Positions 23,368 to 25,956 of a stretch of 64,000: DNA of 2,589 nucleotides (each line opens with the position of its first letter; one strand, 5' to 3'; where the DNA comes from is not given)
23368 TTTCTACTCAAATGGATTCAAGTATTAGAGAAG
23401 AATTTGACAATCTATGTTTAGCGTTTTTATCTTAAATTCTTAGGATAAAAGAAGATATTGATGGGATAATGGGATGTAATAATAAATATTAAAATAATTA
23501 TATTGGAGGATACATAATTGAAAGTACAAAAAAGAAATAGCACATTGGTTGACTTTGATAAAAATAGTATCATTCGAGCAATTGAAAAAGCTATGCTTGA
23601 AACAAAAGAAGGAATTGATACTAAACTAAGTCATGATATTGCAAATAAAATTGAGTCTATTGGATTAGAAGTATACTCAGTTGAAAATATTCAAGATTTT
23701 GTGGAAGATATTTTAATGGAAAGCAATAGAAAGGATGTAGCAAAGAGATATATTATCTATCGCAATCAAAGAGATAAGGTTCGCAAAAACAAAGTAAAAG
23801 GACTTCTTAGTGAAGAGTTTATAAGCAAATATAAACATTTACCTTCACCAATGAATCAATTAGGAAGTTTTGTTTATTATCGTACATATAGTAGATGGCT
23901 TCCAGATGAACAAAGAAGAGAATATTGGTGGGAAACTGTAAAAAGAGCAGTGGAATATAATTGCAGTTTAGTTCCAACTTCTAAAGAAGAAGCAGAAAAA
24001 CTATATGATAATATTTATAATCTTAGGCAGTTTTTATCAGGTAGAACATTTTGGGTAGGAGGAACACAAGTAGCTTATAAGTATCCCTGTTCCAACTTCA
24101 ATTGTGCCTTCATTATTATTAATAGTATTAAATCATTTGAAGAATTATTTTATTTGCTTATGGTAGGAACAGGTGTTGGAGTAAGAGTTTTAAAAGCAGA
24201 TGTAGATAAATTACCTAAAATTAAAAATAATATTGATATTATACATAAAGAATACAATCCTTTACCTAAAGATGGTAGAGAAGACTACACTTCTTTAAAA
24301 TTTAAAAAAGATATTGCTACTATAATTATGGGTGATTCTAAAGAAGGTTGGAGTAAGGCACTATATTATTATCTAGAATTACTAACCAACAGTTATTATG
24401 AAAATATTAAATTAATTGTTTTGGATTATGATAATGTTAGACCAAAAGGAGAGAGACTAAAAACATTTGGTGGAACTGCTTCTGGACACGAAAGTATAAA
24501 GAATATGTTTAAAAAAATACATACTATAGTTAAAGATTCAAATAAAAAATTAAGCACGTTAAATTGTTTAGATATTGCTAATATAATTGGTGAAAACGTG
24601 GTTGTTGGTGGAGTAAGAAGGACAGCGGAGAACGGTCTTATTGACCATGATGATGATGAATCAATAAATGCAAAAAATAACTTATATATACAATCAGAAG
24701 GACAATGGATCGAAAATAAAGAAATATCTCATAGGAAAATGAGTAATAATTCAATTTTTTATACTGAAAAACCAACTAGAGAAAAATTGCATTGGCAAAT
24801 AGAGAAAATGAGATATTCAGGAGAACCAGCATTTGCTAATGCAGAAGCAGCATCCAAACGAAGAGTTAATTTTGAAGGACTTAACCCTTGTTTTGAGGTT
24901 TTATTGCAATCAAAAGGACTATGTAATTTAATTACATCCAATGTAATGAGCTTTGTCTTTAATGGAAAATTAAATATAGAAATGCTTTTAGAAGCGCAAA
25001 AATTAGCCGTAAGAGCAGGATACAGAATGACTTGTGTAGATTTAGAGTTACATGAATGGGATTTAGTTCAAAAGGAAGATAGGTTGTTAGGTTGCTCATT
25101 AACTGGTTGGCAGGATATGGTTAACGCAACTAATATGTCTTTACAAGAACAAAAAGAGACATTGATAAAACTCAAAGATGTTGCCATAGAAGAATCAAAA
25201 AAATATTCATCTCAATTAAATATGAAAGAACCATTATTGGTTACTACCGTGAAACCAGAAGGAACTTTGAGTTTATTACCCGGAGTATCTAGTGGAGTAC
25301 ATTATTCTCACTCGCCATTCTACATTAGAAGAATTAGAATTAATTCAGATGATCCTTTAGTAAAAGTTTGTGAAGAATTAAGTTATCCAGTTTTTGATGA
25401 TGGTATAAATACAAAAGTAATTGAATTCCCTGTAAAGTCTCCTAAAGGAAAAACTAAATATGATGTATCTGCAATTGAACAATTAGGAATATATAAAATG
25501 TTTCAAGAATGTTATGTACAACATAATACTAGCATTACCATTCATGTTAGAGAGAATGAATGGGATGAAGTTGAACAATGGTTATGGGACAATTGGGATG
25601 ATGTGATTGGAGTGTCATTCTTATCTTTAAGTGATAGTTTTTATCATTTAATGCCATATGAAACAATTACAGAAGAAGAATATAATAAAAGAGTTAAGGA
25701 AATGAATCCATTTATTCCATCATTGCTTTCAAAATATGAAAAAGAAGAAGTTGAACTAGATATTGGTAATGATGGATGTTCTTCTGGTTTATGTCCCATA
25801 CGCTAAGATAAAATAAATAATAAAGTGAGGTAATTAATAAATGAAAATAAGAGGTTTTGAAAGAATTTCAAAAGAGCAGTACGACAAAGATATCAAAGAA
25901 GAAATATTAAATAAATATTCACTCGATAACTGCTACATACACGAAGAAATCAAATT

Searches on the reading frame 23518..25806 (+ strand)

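Call 11: search_protein_families(library=pfam, proteins=[window:23518-25806:+], max_evalue=0.01)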
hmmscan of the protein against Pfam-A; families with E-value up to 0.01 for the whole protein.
window:23518-25806:+ (762 aa): 4 families
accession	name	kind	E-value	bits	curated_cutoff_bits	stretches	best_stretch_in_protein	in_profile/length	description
PF17975.6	RNR_Alpha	-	1.5e-29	102.9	26.4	1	97-183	1-101/101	Ribonucleotide reductase alpha domain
PF03477.21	ATP-cone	-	2.4e-19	70.1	25.8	1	1-87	1-88/88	ATP cone domain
PF21995.1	RNR-II_ins_dom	-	4.7e-11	43.3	27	1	243-337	11-106/107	B12-dependent ribonucleotide reductase, insertion domain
PF02867.20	Ribonuc_red_lgC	-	0.00017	20.8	23.9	0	435-545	184-305/523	Ribonucleotide reductase, barrel domain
